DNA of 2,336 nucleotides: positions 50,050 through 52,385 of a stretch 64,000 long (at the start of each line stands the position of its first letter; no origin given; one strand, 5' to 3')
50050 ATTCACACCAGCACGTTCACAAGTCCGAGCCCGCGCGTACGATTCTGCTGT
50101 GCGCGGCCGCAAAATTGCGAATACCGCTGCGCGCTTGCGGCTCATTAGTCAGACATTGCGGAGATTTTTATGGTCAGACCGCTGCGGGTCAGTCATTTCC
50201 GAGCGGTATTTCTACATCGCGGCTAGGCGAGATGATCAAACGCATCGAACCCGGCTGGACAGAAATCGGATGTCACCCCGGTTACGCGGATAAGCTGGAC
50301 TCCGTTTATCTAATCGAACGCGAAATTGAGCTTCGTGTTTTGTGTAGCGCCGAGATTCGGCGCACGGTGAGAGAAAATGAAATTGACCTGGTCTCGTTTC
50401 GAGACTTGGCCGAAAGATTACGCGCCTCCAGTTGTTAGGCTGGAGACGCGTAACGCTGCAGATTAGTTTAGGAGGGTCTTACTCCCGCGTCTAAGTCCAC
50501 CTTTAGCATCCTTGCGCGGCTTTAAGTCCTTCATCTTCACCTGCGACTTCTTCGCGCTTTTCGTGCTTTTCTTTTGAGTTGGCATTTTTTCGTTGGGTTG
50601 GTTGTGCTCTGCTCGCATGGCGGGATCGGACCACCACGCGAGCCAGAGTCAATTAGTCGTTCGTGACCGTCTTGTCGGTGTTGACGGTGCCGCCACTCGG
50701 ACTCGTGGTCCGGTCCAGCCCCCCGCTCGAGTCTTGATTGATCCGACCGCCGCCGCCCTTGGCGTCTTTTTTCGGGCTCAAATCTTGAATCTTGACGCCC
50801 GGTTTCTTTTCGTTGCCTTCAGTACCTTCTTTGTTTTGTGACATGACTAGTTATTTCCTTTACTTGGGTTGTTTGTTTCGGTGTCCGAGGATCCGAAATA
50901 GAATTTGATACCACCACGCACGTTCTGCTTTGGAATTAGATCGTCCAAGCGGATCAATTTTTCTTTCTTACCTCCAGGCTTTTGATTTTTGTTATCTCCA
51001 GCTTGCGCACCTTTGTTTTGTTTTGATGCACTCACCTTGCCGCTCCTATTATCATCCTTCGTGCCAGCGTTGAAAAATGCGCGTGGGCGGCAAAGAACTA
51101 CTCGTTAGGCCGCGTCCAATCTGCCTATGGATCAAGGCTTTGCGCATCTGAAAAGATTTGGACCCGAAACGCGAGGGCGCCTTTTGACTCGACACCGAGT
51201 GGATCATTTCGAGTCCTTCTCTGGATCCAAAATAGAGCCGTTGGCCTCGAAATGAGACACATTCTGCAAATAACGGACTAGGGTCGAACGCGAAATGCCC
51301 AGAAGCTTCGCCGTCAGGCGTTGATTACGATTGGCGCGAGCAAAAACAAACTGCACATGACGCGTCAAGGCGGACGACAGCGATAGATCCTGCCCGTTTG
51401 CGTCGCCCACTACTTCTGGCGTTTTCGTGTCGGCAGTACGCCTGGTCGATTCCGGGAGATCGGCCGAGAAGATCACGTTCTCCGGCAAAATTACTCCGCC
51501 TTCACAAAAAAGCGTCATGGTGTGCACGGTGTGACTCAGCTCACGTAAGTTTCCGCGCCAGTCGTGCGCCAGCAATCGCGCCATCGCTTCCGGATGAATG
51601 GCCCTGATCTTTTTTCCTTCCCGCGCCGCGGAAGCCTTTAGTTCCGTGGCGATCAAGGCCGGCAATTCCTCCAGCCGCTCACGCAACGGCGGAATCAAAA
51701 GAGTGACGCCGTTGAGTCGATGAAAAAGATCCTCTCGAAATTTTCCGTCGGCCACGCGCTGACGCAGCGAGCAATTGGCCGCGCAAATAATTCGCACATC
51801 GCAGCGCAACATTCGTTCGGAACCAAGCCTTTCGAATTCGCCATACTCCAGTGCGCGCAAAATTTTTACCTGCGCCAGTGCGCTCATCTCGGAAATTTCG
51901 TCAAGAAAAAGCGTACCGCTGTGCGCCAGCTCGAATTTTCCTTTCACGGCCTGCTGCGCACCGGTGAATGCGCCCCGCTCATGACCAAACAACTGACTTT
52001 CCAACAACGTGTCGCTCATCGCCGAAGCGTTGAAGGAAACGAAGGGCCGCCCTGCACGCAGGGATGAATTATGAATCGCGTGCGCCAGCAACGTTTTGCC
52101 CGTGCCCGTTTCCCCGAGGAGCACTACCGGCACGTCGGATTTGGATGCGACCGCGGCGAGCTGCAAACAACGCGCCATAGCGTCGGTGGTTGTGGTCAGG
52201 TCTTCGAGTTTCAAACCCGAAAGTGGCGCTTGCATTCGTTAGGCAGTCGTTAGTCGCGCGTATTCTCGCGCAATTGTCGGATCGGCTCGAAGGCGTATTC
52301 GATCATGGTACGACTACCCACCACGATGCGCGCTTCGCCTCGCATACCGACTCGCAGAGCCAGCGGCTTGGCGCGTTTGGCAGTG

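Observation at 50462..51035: Three tandem small ORFs share an unusual leader-like motif [ILM]-x-D-L-x-P-[KR]-[KQ]-[DN]-[AV]-[KR]-G-G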

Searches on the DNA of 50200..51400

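Call 60: search_rna_families(source=window, start=50200, end=51400, threshold=evalue, max_evalue=1)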
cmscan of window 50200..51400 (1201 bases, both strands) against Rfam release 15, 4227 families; matches with E-value up to 1: 0.
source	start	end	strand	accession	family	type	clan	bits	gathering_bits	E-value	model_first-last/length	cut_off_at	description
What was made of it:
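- There is no Rfam match (call 60).
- Tried and rejected: An Rfam scan of 50200-51400 at E<=1 found nothing (call 60).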

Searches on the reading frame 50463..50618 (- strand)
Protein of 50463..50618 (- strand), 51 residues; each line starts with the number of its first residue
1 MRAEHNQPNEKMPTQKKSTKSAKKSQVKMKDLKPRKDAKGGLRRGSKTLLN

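Call 6: search_protein_families(library=ncbifam, proteins=[window:50463-50618:-], max_evalue=1)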
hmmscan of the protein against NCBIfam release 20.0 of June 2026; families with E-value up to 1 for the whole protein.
window:50463-50618:- (51 aa): 0 families

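Call 18: search_protein_families(library=pfam, proteins=[window:50463-50618:-], max_evalue=10)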
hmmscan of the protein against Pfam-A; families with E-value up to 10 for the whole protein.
window:50463-50618:- (51 aa): 0 families

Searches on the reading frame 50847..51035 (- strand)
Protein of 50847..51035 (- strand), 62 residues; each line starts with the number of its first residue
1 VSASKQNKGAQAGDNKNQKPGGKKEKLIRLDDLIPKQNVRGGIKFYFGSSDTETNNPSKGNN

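Call 6: search_protein_families(library=ncbifam, proteins=[window:50847-51035:-], max_evalue=1)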
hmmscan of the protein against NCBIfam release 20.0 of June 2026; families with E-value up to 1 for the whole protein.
window:50847-51035:- (62 aa): 0 families

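Call 10: find_homologous_proteins(query=A1, max_evalue=10)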
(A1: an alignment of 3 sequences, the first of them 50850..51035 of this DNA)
Query A1 (3 sequences) (62 aa, profile of the alignment): 96 proteins with E <= 10 among 100 candidates.
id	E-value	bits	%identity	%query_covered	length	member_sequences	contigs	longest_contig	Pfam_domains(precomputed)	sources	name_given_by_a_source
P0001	2.2e-26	110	100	100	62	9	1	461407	-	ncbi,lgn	-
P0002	2.2e-20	91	91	92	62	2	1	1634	-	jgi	jgi:hypothetical protein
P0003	1.1e-19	88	93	92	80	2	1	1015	-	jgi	jgi:hypothetical protein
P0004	4.6e-19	86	36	45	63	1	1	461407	-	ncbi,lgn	-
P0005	2.0e-18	84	82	100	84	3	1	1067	-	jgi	jgi:hypothetical protein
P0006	2.2e-18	84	82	100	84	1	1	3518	-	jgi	jgi:hypothetical protein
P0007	1.3e-17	82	89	90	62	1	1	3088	-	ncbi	-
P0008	1.1e-16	79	86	90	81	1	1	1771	-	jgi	jgi:hypothetical protein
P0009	1.3e-16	79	81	92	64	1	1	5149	-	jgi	jgi:hypothetical protein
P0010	1.2e-15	76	81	95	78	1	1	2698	-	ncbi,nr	ncbi:MAG TPA: hypothetical protein VG095_09510, partial [Chthoniobacterales bacterium]|nr:hypothetic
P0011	7.5e-15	73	82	81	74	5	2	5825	-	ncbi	ncbi:MAG: hypothetical protein ACXWG0_02665 [Chthoniobacterales bacterium]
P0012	3.7e-14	71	70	44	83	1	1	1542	-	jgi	jgi:hypothetical protein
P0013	9.3e-14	69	36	45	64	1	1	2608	-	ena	-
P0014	1.7e-13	69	74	92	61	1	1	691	-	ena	-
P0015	3.9e-13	67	70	92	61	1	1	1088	-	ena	-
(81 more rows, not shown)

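Call 14: find_related_loci(query=A2, collection=genome_contigs, flank=10000)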
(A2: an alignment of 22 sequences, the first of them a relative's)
Query A2 (62 aa) in genome_contigs; peptide patterns used: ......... (x = any residue, [..] = any of these).
131 stretches matched a pattern; 129 encode a relative of the query (tblastn E <= 1e-3); the best 80 are kept; 79 distinct loci.
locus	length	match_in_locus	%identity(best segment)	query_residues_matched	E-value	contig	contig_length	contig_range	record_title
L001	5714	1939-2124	97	1-62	8e-35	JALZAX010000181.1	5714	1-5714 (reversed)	MAG: Verrucomicrobiota bacterium isolate KAP bin102 SD1490_NODE_7588_length_5714_cov_1.945588, whole genome shotgun sequ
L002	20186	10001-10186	95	1-62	3e-34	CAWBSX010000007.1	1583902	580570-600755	MAG: uncultured Verrucomicrobiae bacterium isolate MFD04580.bin.2.119 genome assembly, contig: contig_42447, whole genom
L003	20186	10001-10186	81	1-62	4e-29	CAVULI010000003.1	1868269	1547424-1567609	MAG: uncultured Verrucomicrobiae bacterium isolate MFD02134.bin.2.234 genome assembly, contig: contig_11751, whole genom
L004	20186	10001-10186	60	1-62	2e-19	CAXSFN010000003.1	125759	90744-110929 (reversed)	MAG: uncultured Chthoniobacterales bacterium isolate private_X4_metawrap_bin.1 genome assembly, contig: private_X4_metaw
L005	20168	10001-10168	70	1-56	2e-19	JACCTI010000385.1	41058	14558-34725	MAG: Chthoniobacterales bacterium isolate MGR_bin70 SD2897-2912_k127_5321169, whole genome shotgun sequence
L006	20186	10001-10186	61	1-60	3e-18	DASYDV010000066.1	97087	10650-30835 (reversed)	MAG TPA_asm: Candidatus Udaeobacter sp. isolate SMAG_U4968 k141_128546, whole genome shotgun sequence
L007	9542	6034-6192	64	1-53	7e-18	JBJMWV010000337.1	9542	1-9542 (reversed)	MAG: Chthoniobacterales bacterium isolate H2_18_all_fractions_metab_conc_45_60_9 k255_4733674, whole genome shotgun sequ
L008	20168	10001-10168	61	1-56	1e-17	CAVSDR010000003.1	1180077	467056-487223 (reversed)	MAG: uncultured Verrucomicrobiae bacterium isolate MFD02581.bin.1.193 genome assembly, contig: contig_34206, whole genom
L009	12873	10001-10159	62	1-53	2e-17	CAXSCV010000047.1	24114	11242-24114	MAG: uncultured Chthoniobacterales bacterium isolate private_X5_metawrap_bin.7 genome assembly, contig: private_X5_metaw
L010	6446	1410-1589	59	1-61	5e-17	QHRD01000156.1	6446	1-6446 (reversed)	MAG: Verrucomicrobia bacterium isolate AV111 14_0903_13_30cm_scaffold_3496630_curated, whole genome shotgun sequence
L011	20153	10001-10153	63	1-51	6e-17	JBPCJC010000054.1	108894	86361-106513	MAG: Chthoniobacterales bacterium isolate TH_ant_mag_16 S1Ck127_5690174_flag_0_multi_13.9988_len_108894, whole genome sh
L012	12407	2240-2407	60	1-57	1e-16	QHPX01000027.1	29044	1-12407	MAG: Verrucomicrobia bacterium isolate AV19 14_0927_12_20cm_scaffold_3308_curated, whole genome shotgun sequence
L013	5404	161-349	57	1-61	1e-16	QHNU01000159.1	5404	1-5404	MAG: Verrucomicrobia bacterium isolate AV69 14_1009_13_20cm_scaffold_11504_curated, whole genome shotgun sequence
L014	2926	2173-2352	61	1-59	2e-16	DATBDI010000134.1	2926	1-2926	MAG TPA_asm: Candidatus Udaeobacter sp. isolate SMAG_U5807 k141_5913764, whole genome shotgun sequence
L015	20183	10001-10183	52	1-61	3e-16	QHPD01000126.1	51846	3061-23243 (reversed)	MAG: Verrucomicrobia bacterium isolate AV37 14_0929_12_40cm_scaffold_774_curated, whole genome shotgun sequence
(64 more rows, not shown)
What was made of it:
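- Conservation: 129 genome matches, of which the 80 returned (79 loci) are all Chthoniobacterales/Udaeobacter MAGs (call 14).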

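Call 18: search_protein_families(library=pfam, proteins=[window:50847-51035:-], max_evalue=10)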
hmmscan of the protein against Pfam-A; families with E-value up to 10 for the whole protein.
window:50847-51035:- (62 aa): 0 families

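Call 40: find_homologous_proteins(query=A5, max_evalue=10)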
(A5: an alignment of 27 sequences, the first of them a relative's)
Query A5 (27 sequences) (63 aa, profile of the alignment): 2620 proteins with E <= 10 among 5134 candidates; the best 120 are listed.
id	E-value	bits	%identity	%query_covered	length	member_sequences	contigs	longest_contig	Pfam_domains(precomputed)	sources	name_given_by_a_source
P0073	1.1e-13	69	64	76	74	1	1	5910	-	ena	-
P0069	9.2e-12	63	81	49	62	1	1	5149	-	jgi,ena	jgi:hypothetical protein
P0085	3.2e-11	61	65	71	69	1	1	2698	-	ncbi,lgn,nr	ncbi:MAG TPA: hypothetical protein VG095_09515 [Chthoniobacterales bacterium]|nr:hypothetical protei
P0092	3.8e-11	61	76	52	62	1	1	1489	-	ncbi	-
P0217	8.6e-11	60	52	49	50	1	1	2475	-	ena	-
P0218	1.0e-10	60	52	49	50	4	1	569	-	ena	-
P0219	1.1e-10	60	52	49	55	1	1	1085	-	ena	-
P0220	1.1e-10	59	58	38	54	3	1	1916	-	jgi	jgi:hypothetical protein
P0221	1.2e-10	59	67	33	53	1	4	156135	-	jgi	jgi:hypothetical protein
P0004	1.5e-10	59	100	100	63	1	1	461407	-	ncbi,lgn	-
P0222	1.8e-10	59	52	49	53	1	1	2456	-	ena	-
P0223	2.3e-10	58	64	35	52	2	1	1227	-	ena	-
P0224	3.2e-10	58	52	49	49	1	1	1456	-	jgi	jgi:hypothetical protein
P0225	3.4e-10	58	55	49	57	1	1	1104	-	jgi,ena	-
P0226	3.7e-10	58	38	71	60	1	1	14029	-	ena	-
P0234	5.8e-10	57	46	54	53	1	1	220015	-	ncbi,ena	-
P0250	1.3e-9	56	52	49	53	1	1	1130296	-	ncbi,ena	-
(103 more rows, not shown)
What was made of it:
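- There are 96 database relatives from the first search, and the later B/C-profile search scored 2,620 at E<=10 (calls 10, 40). There are thousands of homologues with intact frames (calls 10, 40).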

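Call 43: find_encoding_contigs(protein=P0250, flank=10000, max_places=3)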
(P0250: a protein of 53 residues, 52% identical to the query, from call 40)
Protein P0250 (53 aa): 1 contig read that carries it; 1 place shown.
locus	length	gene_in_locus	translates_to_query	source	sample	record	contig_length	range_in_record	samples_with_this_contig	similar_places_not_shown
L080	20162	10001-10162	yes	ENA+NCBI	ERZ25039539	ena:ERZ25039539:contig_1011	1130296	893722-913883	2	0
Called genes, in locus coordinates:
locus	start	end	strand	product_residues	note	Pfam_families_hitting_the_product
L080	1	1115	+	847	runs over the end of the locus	PF12704:MacB_PCD, PF02687:FtsX, PF12704:MacB_PCD, PF02687:FtsX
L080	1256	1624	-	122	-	PF03795:YCII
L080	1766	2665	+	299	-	PF11138:DUF2911, PF12569:NatA_aux_su (weak), PF07719:TPR_2 (faint)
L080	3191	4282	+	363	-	-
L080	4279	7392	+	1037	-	PF00027:cNMP_binding, PF03412:Peptidase_C39, PF00664:ABC_membrane, PF00005:ABC_tran, PF02463:SMC_N (faint)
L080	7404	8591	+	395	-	PF25919:BSH_CusB (faint), PF25973:BSH_CzcB, PF25984:BSH_YknX (weak), PF26002:Beta-barrel_AprE (weak)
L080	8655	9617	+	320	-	PF00158:Sigma54_activat, PF00493:MCM (weak), PF01078:Mg_chelatase (faint), PF14532:Sigma54_activ_2, PF00004:AAA (weak), PF07724:AAA_2, PF07728:AAA_5, PF25601:AAA_lid_14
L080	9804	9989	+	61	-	-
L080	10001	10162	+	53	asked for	-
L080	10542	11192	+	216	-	-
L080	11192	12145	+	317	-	PF01148:CTP_transf_1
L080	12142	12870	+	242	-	PF01553:Acyltransferase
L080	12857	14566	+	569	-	PF00561:Abhydrolase_1, PF12146:Hydrolase_4, PF12697:Abhydrolase_6, PF12147:Methyltransf_20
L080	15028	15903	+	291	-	PF22741:PTP-NADK, PF00782:DSPc, PF22785:Tc-R-P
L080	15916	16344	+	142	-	-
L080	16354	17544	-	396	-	PF00144:Beta-lactamase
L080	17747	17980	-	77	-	-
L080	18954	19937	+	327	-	PF01471:PG_binding_1 (faint), PF03734:YkuD (weak)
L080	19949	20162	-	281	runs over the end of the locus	PF01551:Peptidase_M23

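Call 44: find_encoding_contigs(protein=P0234, flank=10000, max_places=3)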
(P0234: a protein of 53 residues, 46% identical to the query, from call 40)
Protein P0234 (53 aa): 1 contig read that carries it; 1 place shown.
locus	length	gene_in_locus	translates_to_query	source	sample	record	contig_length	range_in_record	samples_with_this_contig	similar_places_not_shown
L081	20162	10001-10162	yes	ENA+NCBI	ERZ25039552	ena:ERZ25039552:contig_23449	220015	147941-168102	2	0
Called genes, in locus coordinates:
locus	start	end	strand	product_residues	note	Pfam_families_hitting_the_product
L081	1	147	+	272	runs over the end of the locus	PF01416:PseudoU_synth_1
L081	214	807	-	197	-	PF01569:PAP2 (weak)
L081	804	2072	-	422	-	PF09298:FAA_hydrolase_N, PF01557:FAA_hydrolase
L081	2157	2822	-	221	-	-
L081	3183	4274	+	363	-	-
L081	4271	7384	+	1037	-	PF00027:cNMP_binding, PF03412:Peptidase_C39, PF00664:ABC_membrane, PF00005:ABC_tran, PF02463:SMC_N (weak)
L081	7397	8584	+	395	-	PF25973:BSH_CzcB (weak)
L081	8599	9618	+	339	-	PF01078:Mg_chelatase (faint), PF00158:Sigma54_activat, PF00493:MCM (faint), PF14532:Sigma54_activ_2, PF07724:AAA_2, PF00004:AAA (weak), PF07728:AAA_5 (weak), PF25601:AAA_lid_14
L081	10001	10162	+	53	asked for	-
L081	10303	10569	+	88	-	-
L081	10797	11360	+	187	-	PF04191:PEMT, PF04140:ICMT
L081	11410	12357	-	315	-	PF01263:Aldose_epim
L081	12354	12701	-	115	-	-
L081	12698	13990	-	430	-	PF02812:ELFV_dehydrog_N, PF00208:ELFV_dehydrog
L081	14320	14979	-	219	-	-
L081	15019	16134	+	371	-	PF01053:Cys_Met_Meta_PP, PF00266:Aminotran_5 (faint)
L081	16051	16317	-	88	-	-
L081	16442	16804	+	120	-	PF01797:Y1_Tnp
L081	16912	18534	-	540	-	PF03023:MurJ, PF01554:MatE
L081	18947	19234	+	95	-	-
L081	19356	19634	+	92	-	-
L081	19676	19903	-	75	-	-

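Call 53: search_protein_families(library=ncbifam, proteins=[L080:3191-4282:+, L080:9804-9989:+, L080:10001-10162:+, L080:4279-7392:+], max_evalue=0.01)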
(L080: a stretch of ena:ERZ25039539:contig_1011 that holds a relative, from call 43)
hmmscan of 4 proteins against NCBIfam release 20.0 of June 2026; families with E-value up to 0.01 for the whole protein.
L080:3191-4282:+ (363 aa): 1 family
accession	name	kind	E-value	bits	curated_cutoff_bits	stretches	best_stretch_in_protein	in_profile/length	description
TIGR04500.1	PpiC_rel_mature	subfamily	2.3e-07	30.4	180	1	55-112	131-188/340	TIGR04500 family putative peptide maturation system protein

L080:9804-9989:+ (61 aa): 0 families

L080:10001-10162:+ (53 aa): 0 families

L080:4279-7392:+ (1037 aa): 201 families (the best 25 are shown)
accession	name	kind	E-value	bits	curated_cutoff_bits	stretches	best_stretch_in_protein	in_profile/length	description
TIGR03796.1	NHLM_micro_ABC1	equivalog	5e-160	534.1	853.3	1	326-1030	2-708/710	NHLP family bacteriocin export ABC transporter peptidase/permease/ATPase subunit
TIGR01846.1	type_I_sec_HlyB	subfamily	6.6e-155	517.1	725.55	1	340-1035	3-693/694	type I secretion system permease/ATPase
TIGR01193.1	bacteriocin_ABC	subfamily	1.2e-124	417.4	523.85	1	331-1031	1-706/708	peptide cleavage/export ABC transporter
TIGR03375.1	type_I_sec_LssB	subfamily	6.8e-120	401.4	693.1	1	340-1023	5-691/696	type I secretion system permease/ATPase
TIGR03797.1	NHLM_micro_ABC2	equivalog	1.2e-116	390.8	709.4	1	413-1035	75-686/686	NHLP bacteriocin export ABC transporter permease/ATPase subunit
TIGR02204.1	MsbA_rel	hypoth_equivalog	5.7e-114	381.8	780.4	1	465-1034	5-575/576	ABC transporter, permease/ATP-binding protein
TIGR02203.1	MsbA_lipidA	equivalog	6.7e-112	374.8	602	1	468-1034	8-569/572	lipid A export permease/ATP-binding protein MsbA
NF052233.1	CphA_assoc_ABC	equivalog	7.3e-107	358.6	880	1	460-1034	166-743/766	cyanophycin metabolism-associated ABC transporter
TIGR00958.1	3a01208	subfamily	1.4e-100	337.6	874.6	1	458-1030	141-710/711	antigen peptide transporter 2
NF010178.0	PRK13657.1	equivalog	2e-94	317.1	733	1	472-1032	13-568/588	glucan ABC transporter ATP-binding protein/ permease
NF045513.1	HepA_fam_ABC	equivalog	5.4e-94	315.8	725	1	518-1029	99-605/610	heterocyst formation ABC transporter subunit HepA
NF008381.0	PRK11176.1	equivalog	6.3e-92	308.8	867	1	502-1036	49-581/582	lipid A ABC transporter ATP-binding protein/permease MsbA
TIGR01842.1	type_I_sec_PrtD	subfamily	2e-77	261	510.15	1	475-1022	3-542/544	type I secretion system permease/ATPase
TIGR01192.1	chvA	subfamily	1.6e-74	251.6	585.4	1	469-1030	10-566/585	glucan export ABC transporter ATP-binding protein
NF008055.0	PRK10789.1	equivalog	3.1e-68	230.7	845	1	472-1030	10-567/590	SmdA family multidrug ABC transporter permease/ATP-binding protein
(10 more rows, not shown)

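Call 70: predict_structure(alignment_id=A2)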
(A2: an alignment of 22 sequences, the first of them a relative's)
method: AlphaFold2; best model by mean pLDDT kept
length: 62 residues; sequences in the alignment: 22
mean_pLDDT: 60.2   pTM: 0.20
mean pLDDT of the five models: 60.2, 59.2, 57.3, 56.3, 55.6
residues with pLDDT >= 90: 0; 70-90: 11; 50-70: 45; < 50: 6
segments of 3 or more residues with pLDDT < 50: 60-62
pLDDT, mean of each block of 10 residues (from residue 1): 57 58 70 71 57 52 42
secondary structure, 60 per line:
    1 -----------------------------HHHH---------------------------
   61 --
elements in order: H30-33
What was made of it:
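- Tried and rejected: It gave no structural lead (call 70).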

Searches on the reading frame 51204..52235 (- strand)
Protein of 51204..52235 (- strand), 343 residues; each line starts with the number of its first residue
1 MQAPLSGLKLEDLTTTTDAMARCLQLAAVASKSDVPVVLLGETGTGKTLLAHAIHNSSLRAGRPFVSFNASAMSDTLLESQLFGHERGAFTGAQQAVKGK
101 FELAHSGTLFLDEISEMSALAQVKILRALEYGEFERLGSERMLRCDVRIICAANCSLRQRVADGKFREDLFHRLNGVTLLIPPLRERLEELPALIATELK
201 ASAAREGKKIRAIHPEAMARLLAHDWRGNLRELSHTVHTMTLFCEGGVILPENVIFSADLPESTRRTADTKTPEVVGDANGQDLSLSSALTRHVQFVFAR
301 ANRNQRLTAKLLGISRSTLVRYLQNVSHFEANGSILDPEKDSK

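Call 5: search_protein_families(library=pfam, proteins=[window:51204-52235:-])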
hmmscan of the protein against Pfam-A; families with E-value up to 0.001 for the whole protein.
window:51204-52235:- (343 aa): 11 families
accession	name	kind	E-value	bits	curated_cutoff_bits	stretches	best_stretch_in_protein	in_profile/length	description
PF00158.32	Sigma54_activat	-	1.9e-61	207.1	20.2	1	15-179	3-167/168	Sigma-54 interaction domain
PF14532.12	Sigma54_activ_2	-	1.5e-17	64.6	25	1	27-184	14-138/138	Sigma-54 interaction domain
PF25601.1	AAA_lid_14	-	2.8e-16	59.5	27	1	185-255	1-71/87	AAA+ ATPase lid domain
PF01078.27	Mg_chelatase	-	1e-08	35.3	20.3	1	92-156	93-159/207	Magnesium chelatase, subunit ChlI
PF00004.35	AAA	-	6.4e-08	33.5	21.2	1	37-119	1-71/131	ATPase family associated with various cellular activities (AAA)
PF07728.20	AAA_5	-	7.3e-06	26.5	22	1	36-154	1-122/139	AAA domain (dynein-related subfamily)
PF00493.29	MCM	-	4e-05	23.3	23.3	1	31-157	54-175/224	MCM P-loop domain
PF01695.23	IstB_IS21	-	0.00013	22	24.1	0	33-70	91-128/238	IstB-like ATP binding protein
PF07724.20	AAA_2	-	0.00018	22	27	1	37-162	6-132/166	AAA domain (Cdc48 subfamily)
PF12775.13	AAA_7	-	0.00047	20.2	25.8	1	9-73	8-72/181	P-loop containing dynein motor region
PF13191.12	AAA_16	-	0.00071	20.5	32.6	0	27-84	17-80/167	AAA ATPase domain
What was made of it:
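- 51204..52235 (-): Sigma-54-dependent transcriptional activator (bacterial enhancer-binding protein) made of an AAA+ domain and an HTH only, with no receiver or sensor domain. Pfam Sigma54_activat at 1.9e-61 starting at residue 15, plus AAA_lid_14 (call 5).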

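Call 6: search_protein_families(library=ncbifam, proteins=[window:51204-52235:-], max_evalue=1)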
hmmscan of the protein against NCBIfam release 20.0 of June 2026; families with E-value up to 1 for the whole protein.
window:51204-52235:- (343 aa): 53 families (the best 25 are shown)
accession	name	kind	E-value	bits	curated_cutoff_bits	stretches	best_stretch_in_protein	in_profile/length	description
TIGR01817.1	nifA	equivalog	1.1e-85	288.4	528.85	1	13-273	198-457/534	nif-specific transcriptional activator NifA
NF038308.1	RNA_repair_RtcR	equivalog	7.3e-84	282.5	650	1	15-319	184-504/530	RNA repair transcriptional activator RtcR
NF003451.0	PRK05022.1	equivalog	8.2e-79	265.7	476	1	12-323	191-505/512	nitric oxide reductase transcriptional regulator NorR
NF008469.0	PRK11361.1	equivalog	1.3e-78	264.8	714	1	11-326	143-454/461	acetoacetate metabolism transcriptional regulator AtoC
TIGR01818.1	ntrC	equivalog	8.1e-77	259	558.6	1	12-301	135-414/463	nitrogen regulation protein NR(I)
NF041552.1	TF_PrdR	equivalog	2e-75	254.3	795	1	17-323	273-573/577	sigma-54 dependent transcriptional regulator PrdR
NF050807.1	TransRegFlbDCaul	equivalog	5.7e-73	246.3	750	1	12-325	119-437/454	sigma-54-dependent transcriptional regulator FlbD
TIGR02915.1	PEP_resp_reg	equivalog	8.5e-72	242.4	502.6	1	8-324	136-440/445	PEP-CTERM-box response regulator transcription factor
NF011958.0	PRK15429.1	equivalog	4.7e-69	233.7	830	1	15-321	383-679/692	formate hydrogenlyase transcriptional activator FlhA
NF049963.1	RespRegFlgRCampy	domain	5.7e-69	233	750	1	11-259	134-382/429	fla regulon two-component system response regulator FlgR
TIGR02974.1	phageshock_pspF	equivalog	3.2e-68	230.4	443.55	1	18-242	6-231/336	phage shock protein operon transcriptional activator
NF008176.1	PRK10923.1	equivalog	1.3e-67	228.4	620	1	12-325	139-465/469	nitrogen regulation protein NR(I)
NF041906.1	V4R_TF_MobR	exception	2.1e-67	227.9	999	1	20-321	241-539/544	phenol degradation transcriptional regulator MobR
TIGR02329.1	propionate_PrpR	equivalog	9.2e-66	222.5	499.2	1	9-324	210-525/526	propionate catabolism operon regulatory protein PrpR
NF011953.0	PRK15424.1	equivalog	1.4e-64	218.6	703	1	9-326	217-534/538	propionate catabolism operon regulatory protein PrpR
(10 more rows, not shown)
